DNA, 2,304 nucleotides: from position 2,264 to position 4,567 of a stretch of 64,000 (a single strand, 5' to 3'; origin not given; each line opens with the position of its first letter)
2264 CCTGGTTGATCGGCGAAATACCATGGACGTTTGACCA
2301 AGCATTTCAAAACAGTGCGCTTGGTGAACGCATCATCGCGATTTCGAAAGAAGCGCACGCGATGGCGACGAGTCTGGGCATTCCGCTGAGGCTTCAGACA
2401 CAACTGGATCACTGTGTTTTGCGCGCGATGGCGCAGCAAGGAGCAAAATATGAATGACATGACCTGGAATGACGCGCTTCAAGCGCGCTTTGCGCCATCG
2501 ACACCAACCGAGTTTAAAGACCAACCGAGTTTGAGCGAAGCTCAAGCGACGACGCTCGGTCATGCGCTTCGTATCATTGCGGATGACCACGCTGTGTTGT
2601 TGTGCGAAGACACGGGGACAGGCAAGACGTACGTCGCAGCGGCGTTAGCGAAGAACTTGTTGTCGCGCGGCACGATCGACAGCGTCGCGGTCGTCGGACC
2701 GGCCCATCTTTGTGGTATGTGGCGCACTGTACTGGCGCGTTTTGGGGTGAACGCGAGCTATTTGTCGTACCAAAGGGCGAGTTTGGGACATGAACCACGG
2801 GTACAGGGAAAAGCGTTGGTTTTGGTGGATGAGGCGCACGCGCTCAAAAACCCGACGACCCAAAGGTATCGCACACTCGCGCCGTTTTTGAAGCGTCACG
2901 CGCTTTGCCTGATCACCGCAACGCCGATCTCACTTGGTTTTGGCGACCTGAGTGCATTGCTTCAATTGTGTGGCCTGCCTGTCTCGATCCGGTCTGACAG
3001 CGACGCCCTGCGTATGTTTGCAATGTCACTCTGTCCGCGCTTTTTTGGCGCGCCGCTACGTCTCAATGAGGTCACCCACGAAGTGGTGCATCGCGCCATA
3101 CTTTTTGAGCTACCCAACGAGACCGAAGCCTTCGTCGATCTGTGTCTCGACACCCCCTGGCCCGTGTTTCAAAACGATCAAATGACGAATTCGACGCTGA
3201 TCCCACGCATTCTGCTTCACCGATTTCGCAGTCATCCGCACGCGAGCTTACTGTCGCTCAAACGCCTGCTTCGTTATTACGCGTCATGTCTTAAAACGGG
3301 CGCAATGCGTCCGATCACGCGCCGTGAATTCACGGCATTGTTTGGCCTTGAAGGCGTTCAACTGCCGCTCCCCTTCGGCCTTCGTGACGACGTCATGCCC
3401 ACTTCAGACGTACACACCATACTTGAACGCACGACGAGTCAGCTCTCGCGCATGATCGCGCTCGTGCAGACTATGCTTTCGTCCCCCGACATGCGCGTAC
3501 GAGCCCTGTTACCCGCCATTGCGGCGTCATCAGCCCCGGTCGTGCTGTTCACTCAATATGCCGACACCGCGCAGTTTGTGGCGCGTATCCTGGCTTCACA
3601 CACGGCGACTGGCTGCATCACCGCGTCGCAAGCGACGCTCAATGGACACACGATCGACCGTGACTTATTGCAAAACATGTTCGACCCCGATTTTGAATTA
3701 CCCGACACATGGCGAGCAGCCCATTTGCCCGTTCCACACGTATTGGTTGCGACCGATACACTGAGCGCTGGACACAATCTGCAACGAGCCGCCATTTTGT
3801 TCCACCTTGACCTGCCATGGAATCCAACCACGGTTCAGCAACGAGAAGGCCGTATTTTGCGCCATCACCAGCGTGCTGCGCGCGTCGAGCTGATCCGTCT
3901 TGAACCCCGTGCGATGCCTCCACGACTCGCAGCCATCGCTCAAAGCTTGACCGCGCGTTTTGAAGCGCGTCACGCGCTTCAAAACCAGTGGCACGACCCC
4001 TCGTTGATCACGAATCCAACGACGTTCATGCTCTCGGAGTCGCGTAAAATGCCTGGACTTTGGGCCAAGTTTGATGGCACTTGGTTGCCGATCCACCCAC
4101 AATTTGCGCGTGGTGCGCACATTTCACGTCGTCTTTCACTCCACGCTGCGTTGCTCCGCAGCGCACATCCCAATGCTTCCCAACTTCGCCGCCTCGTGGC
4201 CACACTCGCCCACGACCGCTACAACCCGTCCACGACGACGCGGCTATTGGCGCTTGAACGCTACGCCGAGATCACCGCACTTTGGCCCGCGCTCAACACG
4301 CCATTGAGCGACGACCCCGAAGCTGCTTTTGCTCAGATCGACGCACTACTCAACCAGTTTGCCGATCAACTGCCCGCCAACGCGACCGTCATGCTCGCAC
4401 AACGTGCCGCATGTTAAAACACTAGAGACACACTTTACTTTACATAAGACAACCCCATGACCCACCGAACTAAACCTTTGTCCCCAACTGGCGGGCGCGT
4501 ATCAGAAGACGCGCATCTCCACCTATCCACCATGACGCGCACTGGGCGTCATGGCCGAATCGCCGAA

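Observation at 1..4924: Split methyltransferase / SNF2 ATPase / PD-(D/E)xK nuclease module at the window edge (candidate Type ISP-like or DISARM-like defence locus)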

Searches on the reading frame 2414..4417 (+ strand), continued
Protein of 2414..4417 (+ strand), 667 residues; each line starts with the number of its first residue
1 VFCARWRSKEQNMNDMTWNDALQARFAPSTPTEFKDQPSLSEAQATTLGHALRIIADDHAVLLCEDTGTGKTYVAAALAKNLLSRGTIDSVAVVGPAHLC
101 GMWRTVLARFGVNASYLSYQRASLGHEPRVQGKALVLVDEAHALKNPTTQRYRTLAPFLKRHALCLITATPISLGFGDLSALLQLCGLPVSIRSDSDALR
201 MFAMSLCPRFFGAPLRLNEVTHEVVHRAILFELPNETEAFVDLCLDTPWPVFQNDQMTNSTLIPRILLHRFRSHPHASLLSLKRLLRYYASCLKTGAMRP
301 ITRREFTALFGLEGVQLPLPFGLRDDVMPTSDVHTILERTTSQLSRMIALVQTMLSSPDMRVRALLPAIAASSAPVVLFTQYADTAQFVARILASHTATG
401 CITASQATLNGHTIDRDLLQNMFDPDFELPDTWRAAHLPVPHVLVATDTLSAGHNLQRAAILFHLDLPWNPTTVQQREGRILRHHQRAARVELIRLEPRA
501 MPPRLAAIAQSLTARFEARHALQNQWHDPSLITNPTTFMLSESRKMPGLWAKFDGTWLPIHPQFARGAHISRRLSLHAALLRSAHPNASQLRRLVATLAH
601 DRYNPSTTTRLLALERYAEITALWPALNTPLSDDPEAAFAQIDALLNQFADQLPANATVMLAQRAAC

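Call 94: search_protein_families(library=pfam, proteins=[L017:11625-13097:+, L017:11727-13310:-, L024:12090-13490:-, L024:13573-14937:+, L017:13624-14526:+], max_evalue=0.001)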
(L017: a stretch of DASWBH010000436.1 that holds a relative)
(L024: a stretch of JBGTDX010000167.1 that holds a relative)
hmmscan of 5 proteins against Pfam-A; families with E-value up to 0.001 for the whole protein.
L017:11625-13097:+ (491 aa): 10 families
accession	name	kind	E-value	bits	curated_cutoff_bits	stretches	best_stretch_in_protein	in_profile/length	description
PF00158.32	Sigma54_activat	-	1.6e-70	236.6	20.2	1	164-330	1-168/168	Sigma-54 interaction domain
PF00072.30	Response_reg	-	3.7e-29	101.6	30.2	1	27-135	2-110/111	Response regulator receiver domain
PF25601.1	AAA_lid_14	-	5.9e-27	93.8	27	1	335-409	1-75/87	AAA+ ATPase lid domain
PF14532.12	Sigma54_activ_2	-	6.4e-19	69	25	1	165-334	1-138/138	Sigma-54 interaction domain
PF02954.25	HTH_8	-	2.4e-09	37.2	22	1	433-472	3-42/42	Bacterial regulatory protein, Fis family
PF00004.35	AAA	-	7.9e-07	30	21.2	1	188-312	1-115/131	ATPase family associated with various cellular activities (AAA)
PF07728.20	AAA_5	-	5.6e-06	26.8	22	1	188-305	2-123/139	AAA domain (dynein-related subfamily)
PF20161.5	VpsR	-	1.5e-05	25.2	23.7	1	41-135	25-120/121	VpsR domain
PF20030.5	bpMoxR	-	0.0001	21.9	27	1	187-312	33-153/205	MoxR domain in the MoxR-vWA-beta-propeller ternary systems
PF13191.12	AAA_16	-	0.00015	22.8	32.6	1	165-223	3-63/167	AAA ATPase domain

L017:11727-13310:- (528 aa): 0 families

L024:12090-13490:- (467 aa): 1 family
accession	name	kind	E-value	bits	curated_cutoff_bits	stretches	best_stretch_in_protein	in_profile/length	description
PF00963.24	Cohesin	-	4e-05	24.3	24.1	1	72-183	6-118/139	Cohesin domain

L024:13573-14937:+ (455 aa): 12 families
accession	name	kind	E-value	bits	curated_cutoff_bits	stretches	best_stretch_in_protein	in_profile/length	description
PF00158.32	Sigma54_activat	-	5.3e-72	241.4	20.2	1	128-294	1-168/168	Sigma-54 interaction domain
PF25601.1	AAA_lid_14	-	4.3e-27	94.2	27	1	299-372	1-74/87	AAA+ ATPase lid domain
PF00072.30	Response_reg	-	1.7e-24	86.6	30.2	1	3-99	14-110/111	Response regulator receiver domain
PF14532.12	Sigma54_activ_2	-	9.6e-20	71.7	25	1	130-298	2-138/138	Sigma-54 interaction domain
PF07728.20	AAA_5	-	3.2e-09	37.3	22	1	152-269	2-123/139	AAA domain (dynein-related subfamily)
PF00004.35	AAA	-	3.8e-09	37.5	21.2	1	152-287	1-125/131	ATPase family associated with various cellular activities (AAA)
PF02954.25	HTH_8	-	7.2e-09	35.7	22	1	396-436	2-42/42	Bacterial regulatory protein, Fis family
PF13191.12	AAA_16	-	7.4e-05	23.7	32.6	1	129-187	3-63/167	AAA ATPase domain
PF20030.5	bpMoxR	-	9.7e-05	22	27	1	149-276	31-152/205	MoxR domain in the MoxR-vWA-beta-propeller ternary systems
PF20720.3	nSTAND3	-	0.0003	21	27.2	0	138-182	6-51/155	Novel STAND NTPase 3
PF01078.27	Mg_chelatase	-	0.00047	20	20.3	0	206-268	93-157/207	Magnesium chelatase, subunit ChlI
PF07726.17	AAA_3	-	0.00061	20.1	27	0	152-268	2-111/131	ATPase family associated with various cellular activities (AAA)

L017:13624-14526:+ (301 aa): 1 family
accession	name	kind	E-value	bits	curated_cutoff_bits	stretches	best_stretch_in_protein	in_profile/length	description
PF01694.28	Rhomboid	-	7e-06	26.7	22.6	1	47-186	2-136/143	Rhomboid domain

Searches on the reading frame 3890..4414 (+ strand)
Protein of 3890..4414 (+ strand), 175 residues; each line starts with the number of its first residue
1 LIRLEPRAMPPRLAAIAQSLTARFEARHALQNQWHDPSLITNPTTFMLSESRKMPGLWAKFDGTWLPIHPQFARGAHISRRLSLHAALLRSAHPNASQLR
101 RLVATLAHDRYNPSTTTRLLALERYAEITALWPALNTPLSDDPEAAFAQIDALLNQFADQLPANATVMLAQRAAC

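Call 71: search_protein_families(library=pfam, proteins=[window:3890-4414:+], max_evalue=1)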
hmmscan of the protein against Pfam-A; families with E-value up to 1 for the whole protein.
window:3890-4414:+ (175 aa): 0 families
